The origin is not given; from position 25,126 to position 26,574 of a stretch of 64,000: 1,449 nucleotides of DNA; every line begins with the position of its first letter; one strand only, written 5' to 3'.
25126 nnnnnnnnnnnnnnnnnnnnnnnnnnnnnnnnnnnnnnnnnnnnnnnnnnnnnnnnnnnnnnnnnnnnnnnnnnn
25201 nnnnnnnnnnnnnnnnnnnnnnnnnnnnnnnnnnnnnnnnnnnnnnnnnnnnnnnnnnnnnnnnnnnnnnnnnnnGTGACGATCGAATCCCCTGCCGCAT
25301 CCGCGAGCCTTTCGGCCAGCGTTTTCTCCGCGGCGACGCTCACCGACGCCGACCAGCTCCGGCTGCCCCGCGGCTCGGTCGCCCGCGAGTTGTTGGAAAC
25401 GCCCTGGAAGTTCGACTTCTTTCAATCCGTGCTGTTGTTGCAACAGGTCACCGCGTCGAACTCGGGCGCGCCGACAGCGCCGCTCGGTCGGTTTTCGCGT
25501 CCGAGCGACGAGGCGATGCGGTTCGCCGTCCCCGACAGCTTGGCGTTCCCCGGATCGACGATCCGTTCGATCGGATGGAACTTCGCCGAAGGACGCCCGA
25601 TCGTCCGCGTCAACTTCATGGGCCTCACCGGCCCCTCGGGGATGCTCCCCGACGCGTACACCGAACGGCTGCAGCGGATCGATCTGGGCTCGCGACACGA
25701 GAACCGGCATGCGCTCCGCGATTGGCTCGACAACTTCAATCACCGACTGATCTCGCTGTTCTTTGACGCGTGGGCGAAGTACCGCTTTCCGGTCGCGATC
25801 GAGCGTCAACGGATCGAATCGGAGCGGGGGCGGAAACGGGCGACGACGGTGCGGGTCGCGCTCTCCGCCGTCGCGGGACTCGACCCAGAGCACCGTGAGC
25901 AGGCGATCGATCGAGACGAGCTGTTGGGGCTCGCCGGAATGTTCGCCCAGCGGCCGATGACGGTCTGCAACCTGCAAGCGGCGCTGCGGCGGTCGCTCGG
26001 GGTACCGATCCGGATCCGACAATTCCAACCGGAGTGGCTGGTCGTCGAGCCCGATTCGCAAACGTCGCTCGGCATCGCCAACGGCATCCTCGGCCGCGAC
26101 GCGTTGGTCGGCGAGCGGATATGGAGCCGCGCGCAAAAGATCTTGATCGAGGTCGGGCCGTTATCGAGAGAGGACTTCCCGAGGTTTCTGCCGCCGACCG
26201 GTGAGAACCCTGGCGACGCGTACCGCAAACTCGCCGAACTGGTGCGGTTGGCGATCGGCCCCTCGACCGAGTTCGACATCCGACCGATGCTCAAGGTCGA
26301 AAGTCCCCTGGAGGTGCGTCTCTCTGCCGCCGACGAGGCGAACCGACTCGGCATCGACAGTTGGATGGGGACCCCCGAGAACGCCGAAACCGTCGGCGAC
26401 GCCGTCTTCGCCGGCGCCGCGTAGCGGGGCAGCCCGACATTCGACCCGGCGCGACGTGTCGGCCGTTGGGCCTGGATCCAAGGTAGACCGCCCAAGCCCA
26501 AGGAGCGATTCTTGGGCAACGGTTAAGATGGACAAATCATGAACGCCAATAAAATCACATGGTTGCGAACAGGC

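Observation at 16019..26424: Compact T6SS locus lacking tssJ, tssK, clpV, vgrG and PAAR within 64 kb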

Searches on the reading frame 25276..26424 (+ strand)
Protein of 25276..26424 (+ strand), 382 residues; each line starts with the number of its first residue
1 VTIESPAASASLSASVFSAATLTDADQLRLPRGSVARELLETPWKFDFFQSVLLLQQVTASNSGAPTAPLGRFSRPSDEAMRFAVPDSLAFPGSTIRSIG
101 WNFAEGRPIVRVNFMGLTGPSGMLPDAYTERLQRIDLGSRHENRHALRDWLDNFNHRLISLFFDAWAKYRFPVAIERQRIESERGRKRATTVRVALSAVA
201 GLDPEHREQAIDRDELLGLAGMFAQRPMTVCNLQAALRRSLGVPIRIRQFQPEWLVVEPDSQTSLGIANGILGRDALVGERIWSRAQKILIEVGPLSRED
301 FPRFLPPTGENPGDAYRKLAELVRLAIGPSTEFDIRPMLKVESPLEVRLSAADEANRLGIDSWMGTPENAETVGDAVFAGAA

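Call 3: search_protein_families(library=pfam, proteins=[window:25276-26424:+], max_evalue=0.01)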
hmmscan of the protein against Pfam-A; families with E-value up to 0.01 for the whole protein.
window:25276-26424:+ (382 aa): 1 family
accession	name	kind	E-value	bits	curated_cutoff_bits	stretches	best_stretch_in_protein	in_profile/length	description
PF06996.16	T6SS_TssG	-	1e-80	271.7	24.6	1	43-365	2-304/304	Type VI secretion, TssG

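Call 66: search_protein_families(library=ncbifam, proteins=[window:25276-26424:+], max_evalue=0.001)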
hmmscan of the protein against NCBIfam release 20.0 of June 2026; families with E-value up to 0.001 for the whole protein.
window:25276-26424:+ (382 aa): 1 family
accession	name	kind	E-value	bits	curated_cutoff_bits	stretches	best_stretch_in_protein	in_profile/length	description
TIGR03347.1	VI_chp_1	equivalog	7.2e-76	255.2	143.3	1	42-365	1-300/300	type VI secretion system baseplate subunit TssG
